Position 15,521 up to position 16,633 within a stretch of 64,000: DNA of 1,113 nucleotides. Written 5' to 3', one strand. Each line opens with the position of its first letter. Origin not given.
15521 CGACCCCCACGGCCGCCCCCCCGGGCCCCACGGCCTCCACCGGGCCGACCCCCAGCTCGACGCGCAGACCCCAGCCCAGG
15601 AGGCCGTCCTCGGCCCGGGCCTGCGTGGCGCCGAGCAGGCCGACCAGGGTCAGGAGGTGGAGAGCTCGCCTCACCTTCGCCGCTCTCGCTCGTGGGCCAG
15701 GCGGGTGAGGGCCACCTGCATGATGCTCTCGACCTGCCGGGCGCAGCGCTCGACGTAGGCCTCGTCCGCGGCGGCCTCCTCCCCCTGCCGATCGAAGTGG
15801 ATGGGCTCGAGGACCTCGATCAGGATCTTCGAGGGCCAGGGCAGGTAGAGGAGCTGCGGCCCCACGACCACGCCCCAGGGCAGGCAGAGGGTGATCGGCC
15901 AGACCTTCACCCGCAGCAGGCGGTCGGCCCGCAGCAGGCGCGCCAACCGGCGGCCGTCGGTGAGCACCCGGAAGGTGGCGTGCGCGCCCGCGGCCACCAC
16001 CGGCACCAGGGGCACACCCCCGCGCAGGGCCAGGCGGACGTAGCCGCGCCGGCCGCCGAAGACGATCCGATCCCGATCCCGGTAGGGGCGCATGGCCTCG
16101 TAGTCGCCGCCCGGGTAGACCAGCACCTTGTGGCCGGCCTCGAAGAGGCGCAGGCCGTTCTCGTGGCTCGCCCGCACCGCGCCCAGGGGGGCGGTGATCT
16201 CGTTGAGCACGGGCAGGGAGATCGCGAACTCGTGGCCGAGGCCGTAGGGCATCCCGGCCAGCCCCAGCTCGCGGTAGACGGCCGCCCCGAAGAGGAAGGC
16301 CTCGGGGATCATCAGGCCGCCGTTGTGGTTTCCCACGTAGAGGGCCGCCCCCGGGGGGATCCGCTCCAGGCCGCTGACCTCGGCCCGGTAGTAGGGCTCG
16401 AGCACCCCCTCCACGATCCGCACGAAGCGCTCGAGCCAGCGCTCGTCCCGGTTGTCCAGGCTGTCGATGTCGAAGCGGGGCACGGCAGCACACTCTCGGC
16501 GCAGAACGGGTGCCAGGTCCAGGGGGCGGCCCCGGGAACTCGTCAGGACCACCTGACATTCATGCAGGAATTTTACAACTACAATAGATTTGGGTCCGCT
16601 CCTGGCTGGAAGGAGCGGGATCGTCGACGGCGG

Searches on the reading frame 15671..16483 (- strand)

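Call 19: search_protein_families(library=pfam, proteins=[window:15671-16483:-], max_evalue=0.001)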
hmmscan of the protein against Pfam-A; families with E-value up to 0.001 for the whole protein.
window:15671-16483:- (270 aa): 2 families
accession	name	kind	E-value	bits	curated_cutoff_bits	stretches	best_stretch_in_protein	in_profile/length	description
PF03982.18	DAGAT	-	3.5e-10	39.8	22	1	89-234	109-257/297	Diacylglycerol acyltransferase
PF01553.26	Acyltransferase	-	5e-08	33.3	23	1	34-163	2-130/132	Acyltransferase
